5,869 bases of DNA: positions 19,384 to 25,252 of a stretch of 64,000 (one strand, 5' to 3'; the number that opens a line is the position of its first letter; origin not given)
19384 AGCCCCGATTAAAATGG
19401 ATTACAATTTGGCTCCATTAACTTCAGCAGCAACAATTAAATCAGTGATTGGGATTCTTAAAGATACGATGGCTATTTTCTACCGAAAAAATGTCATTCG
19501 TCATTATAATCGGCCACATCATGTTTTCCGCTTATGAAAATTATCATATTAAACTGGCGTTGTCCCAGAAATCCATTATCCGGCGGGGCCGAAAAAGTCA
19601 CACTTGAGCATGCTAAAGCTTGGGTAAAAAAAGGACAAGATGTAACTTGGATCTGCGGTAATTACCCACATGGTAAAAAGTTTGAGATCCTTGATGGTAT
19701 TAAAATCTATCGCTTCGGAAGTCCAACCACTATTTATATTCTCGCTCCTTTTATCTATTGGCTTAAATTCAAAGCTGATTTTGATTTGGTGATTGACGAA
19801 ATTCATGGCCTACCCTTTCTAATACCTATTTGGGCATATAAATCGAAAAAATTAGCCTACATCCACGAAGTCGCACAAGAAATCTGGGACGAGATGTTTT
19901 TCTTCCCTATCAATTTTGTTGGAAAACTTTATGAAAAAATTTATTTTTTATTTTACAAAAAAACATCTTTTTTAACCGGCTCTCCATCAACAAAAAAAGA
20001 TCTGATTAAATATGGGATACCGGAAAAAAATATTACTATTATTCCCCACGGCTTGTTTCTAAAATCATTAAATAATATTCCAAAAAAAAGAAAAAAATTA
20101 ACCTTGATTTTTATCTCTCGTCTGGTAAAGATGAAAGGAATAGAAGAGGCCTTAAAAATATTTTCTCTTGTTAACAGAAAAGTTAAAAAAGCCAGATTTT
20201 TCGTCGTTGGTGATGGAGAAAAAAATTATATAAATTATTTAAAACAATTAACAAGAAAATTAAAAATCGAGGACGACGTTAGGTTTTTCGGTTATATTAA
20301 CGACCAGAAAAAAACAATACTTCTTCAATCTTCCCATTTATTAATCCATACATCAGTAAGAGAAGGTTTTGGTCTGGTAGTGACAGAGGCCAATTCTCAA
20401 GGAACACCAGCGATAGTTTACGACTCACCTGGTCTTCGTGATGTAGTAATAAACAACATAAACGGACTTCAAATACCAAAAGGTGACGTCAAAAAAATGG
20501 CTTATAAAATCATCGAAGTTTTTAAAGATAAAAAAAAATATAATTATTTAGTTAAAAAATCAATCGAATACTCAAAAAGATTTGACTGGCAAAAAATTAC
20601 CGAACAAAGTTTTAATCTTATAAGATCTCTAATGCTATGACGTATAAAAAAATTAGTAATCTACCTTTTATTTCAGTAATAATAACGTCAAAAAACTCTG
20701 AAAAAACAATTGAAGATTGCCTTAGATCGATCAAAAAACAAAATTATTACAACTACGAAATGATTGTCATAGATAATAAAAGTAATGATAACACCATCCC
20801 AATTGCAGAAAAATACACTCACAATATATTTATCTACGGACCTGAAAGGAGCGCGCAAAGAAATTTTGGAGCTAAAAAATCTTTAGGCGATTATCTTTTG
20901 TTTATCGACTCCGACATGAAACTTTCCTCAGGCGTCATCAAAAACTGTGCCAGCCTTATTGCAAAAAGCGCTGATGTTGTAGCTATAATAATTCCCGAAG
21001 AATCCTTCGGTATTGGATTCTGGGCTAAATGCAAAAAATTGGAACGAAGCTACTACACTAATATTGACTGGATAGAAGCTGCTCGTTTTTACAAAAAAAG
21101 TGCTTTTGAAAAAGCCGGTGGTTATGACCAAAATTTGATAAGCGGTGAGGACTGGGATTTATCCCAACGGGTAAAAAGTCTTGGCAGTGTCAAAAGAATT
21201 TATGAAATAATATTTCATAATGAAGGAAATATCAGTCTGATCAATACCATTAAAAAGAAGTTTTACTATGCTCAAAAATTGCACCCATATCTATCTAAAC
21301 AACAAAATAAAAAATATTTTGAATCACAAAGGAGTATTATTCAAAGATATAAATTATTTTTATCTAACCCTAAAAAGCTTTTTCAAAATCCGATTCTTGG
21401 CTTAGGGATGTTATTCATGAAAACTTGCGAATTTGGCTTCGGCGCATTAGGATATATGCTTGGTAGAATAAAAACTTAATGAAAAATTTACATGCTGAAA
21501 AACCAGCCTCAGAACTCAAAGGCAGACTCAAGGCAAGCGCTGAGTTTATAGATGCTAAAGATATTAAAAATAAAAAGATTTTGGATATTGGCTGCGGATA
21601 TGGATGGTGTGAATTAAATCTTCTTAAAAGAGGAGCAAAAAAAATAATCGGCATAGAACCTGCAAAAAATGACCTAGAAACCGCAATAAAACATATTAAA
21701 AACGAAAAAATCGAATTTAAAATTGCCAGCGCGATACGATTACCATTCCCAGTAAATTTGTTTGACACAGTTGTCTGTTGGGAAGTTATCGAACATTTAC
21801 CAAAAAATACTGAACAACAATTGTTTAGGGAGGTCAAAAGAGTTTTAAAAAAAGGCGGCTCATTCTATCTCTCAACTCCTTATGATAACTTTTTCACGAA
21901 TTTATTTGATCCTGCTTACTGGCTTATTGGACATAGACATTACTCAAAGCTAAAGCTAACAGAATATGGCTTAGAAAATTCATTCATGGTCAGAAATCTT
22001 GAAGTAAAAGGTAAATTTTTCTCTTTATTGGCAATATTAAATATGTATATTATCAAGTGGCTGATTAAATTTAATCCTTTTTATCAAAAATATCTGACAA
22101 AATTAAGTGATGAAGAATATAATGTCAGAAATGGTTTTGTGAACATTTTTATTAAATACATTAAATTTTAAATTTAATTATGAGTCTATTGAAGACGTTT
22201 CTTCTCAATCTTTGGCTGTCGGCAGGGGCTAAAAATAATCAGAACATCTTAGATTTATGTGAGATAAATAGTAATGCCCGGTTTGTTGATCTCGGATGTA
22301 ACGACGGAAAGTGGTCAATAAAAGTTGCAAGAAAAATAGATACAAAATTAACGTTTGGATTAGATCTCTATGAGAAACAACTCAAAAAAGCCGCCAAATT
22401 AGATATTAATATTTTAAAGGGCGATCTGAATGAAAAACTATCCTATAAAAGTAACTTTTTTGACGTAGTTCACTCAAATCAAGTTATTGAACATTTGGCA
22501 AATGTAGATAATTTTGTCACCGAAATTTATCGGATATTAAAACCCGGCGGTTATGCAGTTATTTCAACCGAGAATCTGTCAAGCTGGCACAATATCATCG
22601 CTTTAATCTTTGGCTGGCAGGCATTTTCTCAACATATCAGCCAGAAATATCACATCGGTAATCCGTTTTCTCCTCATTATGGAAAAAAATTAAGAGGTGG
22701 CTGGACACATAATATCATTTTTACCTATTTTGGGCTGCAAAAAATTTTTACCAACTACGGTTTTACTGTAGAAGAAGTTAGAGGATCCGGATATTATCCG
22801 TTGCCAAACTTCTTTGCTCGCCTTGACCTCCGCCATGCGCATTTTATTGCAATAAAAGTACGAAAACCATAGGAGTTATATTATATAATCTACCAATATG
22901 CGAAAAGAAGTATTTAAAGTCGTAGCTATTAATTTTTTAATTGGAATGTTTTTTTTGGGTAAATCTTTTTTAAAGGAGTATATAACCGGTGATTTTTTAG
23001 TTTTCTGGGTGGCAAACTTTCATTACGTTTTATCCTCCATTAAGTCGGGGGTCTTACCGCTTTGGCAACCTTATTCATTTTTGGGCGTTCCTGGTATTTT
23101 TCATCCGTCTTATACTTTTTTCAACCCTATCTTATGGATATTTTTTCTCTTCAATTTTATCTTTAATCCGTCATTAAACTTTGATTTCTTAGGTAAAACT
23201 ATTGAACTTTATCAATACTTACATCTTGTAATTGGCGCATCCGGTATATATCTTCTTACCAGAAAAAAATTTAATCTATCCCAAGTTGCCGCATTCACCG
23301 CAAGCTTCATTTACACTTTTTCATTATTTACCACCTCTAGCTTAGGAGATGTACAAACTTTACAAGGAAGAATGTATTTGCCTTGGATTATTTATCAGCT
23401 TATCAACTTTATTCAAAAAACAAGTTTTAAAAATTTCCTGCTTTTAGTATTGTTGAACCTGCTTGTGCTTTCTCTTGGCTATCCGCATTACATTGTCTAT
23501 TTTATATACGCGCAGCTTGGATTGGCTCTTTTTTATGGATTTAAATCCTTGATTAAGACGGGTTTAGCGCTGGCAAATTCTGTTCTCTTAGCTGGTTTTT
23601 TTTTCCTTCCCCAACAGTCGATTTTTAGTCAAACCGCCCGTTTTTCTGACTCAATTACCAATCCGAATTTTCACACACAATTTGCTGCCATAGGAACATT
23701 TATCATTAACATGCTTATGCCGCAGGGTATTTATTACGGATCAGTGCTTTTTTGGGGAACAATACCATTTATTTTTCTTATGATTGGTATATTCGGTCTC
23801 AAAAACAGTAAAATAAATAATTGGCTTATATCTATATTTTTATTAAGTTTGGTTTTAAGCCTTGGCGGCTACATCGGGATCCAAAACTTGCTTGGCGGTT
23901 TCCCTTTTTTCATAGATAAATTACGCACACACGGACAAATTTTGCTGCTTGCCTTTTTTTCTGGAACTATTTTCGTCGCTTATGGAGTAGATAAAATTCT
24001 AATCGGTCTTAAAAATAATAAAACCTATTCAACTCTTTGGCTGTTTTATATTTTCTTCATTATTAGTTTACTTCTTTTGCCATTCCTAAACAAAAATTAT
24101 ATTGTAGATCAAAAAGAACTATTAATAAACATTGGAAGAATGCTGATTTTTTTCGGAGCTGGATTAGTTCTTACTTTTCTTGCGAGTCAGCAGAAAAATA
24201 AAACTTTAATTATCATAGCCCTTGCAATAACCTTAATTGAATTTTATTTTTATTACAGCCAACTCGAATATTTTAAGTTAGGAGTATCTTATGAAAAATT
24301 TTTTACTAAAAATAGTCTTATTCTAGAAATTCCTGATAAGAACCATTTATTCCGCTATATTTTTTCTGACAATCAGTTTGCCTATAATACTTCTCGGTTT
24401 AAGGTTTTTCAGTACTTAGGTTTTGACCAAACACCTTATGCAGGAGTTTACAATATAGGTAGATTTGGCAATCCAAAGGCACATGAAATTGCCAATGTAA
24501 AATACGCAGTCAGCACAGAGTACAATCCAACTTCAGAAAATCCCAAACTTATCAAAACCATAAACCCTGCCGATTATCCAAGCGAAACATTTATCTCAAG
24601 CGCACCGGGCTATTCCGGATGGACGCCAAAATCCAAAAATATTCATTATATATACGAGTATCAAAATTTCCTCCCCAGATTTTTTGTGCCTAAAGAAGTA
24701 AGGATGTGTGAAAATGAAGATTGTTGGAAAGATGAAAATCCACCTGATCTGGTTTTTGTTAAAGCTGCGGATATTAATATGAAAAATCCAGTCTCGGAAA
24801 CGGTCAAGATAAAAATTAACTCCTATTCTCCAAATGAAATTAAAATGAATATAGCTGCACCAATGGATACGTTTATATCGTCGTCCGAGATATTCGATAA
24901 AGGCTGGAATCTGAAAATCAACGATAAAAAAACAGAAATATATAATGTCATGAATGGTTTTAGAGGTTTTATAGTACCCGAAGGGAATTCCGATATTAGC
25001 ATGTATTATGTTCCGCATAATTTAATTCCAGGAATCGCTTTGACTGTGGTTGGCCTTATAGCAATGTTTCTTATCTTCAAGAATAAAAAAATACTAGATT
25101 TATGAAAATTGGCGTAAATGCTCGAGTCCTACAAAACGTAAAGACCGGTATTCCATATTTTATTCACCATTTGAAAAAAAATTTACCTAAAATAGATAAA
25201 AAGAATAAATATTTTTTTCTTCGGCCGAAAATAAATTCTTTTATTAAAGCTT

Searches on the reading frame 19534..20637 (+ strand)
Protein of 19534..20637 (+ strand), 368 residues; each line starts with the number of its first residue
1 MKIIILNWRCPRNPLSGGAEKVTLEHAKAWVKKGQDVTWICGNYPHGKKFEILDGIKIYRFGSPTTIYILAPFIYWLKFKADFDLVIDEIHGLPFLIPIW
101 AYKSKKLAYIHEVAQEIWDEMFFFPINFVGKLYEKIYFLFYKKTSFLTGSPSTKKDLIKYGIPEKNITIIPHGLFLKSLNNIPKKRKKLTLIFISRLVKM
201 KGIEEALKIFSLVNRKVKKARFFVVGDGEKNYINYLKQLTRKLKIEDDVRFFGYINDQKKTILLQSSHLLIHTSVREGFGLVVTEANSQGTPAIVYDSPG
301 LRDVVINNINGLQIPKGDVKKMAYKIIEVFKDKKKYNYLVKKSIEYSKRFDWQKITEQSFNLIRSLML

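Call 87: search_protein_families(library=pfam, proteins=[window:19534-20637:+], max_evalue=0.0001)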
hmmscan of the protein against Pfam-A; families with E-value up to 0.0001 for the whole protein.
window:19534-20637:+ (368 aa): 4 families
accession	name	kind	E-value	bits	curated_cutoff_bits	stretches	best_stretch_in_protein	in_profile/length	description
PF00534.26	Glycos_transf_1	-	1.2e-38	132.8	26.4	1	182-343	9-169/172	Glycosyl transferases group 1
PF13692.12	Glyco_trans_1_4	-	3.7e-27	95.8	27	1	190-332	3-142/142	Glycosyl transferases group 1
PF13439.12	Glyco_transf_4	-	1.2e-13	51.9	28.5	1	17-173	2-165/170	Glycosyltransferase Family 4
PF20706.3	GT4-conflict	-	2.5e-13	50.2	26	1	181-308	190-323/385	Family 4 Glycosyltransferase in conflict systems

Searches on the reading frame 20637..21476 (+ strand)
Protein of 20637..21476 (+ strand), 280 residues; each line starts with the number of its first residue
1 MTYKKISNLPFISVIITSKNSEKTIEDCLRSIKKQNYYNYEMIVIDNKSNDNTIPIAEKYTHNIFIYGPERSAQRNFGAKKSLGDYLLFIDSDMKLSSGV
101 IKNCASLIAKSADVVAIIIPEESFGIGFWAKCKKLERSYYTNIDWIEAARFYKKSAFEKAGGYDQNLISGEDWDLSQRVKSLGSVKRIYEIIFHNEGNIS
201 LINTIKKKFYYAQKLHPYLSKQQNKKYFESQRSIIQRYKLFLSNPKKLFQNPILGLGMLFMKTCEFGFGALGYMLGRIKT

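Call 87: search_protein_families(library=pfam, proteins=[window:20637-21476:+], max_evalue=0.0001)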
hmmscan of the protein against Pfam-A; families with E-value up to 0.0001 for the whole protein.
window:20637-21476:+ (280 aa): 3 families
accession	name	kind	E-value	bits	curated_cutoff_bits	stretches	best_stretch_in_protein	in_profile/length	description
PF00535.33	Glycos_transf_2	-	3.2e-26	92.7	23.3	1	13-139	1-132/168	Glycosyl transferase family 2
PF10111.15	Glyco_tranf_2_2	-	1e-13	51.9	27.3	1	13-109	1-107/276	Glycosyltransferase like family 2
PF13641.12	Glyco_tranf_2_3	-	1.8e-06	28.6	27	1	12-117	3-119/230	Glycosyltransferase like family 2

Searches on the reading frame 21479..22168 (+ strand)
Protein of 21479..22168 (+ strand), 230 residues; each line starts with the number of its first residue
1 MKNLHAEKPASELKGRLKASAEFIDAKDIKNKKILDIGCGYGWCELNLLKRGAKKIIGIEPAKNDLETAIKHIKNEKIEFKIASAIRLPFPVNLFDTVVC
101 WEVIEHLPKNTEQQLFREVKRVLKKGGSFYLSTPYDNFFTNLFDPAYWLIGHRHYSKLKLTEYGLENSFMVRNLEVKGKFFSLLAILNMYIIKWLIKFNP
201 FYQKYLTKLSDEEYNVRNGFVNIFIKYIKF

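Call 87: search_protein_families(library=pfam, proteins=[window:21479-22168:+], max_evalue=0.0001)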
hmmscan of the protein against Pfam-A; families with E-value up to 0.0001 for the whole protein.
window:21479-22168:+ (230 aa): 12 families
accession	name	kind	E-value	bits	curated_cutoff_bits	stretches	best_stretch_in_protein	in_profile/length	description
PF08241.18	Methyltransf_11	-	4.6e-20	72.5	21.2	1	35-130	1-94/95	Methyltransferase domain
PF13649.12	Methyltransf_25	-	5.3e-20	72.3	27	1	34-127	1-97/97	Methyltransferase domain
PF13489.12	Methyltransf_23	-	4.8e-16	59.4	27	1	16-157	8-144/164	Methyltransferase domain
PF13847.12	Methyltransf_31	-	6.5e-14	52.3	27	1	30-135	3-113/145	Methyltransferase domain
PF08003.17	Methyltransf_9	-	2.6e-10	40.2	23.8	1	27-133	112-219/315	Protein of unknown function (DUF1698)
PF08242.18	Methyltransf_12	-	3.6e-10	40.9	30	1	35-128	1-97/98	Methyltransferase domain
PF02353.26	CMAS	-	1.5e-08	34.8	27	1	32-133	64-166/273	Mycolic acid cyclopropane synthetase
PF03141.22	Methyltransf_29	-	2.7e-07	30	23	1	26-134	113-220/506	Putative S-adenosyl-L-methionine-dependent methyltransferase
PF01209.24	Ubie_methyltran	-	3.3e-07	30.3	20.1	1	29-131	46-151/233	ubiE/COQ5 methyltransferase family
PF02390.23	Methyltransf_4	-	7.1e-07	29.3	24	0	31-78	2-50/173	Putative methyltransferase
PF05175.20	MTS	-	4.4e-06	26.9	23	1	27-131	30-138/170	Methyltransferase small domain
PF06325.19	PrmA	-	5.3e-05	23.3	22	1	22-132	153-259/296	Ribosomal protein L11 methyltransferase (PrmA)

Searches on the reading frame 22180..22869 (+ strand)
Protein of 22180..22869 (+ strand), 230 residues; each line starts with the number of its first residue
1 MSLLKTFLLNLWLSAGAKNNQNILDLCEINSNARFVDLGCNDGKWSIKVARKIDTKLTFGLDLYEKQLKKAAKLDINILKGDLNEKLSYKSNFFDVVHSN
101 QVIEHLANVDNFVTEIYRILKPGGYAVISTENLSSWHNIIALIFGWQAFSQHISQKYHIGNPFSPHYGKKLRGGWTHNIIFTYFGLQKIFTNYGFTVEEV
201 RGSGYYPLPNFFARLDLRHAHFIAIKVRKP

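Call 87: search_protein_families(library=pfam, proteins=[window:22180-22869:+], max_evalue=0.0001)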
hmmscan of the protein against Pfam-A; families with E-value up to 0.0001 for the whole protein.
window:22180-22869:+ (230 aa): 9 families
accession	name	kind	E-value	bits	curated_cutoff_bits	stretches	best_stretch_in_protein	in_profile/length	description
PF13489.12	Methyltransf_23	-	6.2e-20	72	27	1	21-199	11-163/164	Methyltransferase domain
PF08241.18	Methyltransf_11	-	1.4e-17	64.5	21.2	1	36-128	1-95/95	Methyltransferase domain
PF13847.12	Methyltransf_31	-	1.3e-14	54.6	27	1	29-133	1-114/145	Methyltransferase domain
PF13649.12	Methyltransf_25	-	3.7e-14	53.6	27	1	36-124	2-97/97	Methyltransferase domain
PF08242.18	Methyltransf_12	-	2.2e-11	44.8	30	1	36-125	1-97/98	Methyltransferase domain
PF07021.18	MetW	-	7.6e-08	32.7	21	1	29-142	11-121/193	Methionine biosynthesis protein MetW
PF01209.24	Ubie_methyltran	-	8.9e-08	32.2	20.1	1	23-128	39-151/233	ubiE/COQ5 methyltransferase family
PF03141.22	Methyltransf_29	-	1.8e-07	30.6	23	1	23-134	108-223/506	Putative S-adenosyl-L-methionine-dependent methyltransferase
PF01728.25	FtsJ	-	5e-05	23.7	24.1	1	23-90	12-82/181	FtsJ-like methyltransferase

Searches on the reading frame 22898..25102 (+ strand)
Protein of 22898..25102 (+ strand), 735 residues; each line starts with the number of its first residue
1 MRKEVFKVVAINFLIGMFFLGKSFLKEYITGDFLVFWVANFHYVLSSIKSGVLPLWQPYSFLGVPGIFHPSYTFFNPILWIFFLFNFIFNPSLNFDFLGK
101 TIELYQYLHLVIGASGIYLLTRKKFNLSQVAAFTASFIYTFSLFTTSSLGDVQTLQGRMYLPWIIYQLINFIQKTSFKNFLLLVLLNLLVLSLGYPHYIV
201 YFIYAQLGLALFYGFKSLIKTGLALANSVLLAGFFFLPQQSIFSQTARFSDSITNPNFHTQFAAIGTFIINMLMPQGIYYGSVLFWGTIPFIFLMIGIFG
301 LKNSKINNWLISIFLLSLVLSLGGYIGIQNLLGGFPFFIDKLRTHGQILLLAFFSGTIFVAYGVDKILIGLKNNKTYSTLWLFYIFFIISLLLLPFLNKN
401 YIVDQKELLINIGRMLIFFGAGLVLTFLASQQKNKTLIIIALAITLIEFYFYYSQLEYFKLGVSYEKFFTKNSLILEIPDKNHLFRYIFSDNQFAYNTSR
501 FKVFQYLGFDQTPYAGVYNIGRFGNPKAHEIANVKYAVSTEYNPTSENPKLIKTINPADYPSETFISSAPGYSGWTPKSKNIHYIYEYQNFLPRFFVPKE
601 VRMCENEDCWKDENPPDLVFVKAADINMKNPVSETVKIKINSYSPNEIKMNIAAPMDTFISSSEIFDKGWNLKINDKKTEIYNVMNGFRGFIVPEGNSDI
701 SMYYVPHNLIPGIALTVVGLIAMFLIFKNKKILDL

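Call 87: search_protein_families(library=pfam, proteins=[window:22898-25102:+], max_evalue=0.0001)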
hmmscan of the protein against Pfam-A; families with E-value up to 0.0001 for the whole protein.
window:22898-25102:+ (735 aa): 1 family
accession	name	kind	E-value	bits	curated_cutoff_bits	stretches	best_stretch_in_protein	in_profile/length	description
PF09586.16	YfhO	-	8.8e-11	41.3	28.5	1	637-716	755-835/835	Bacterial membrane protein YfhO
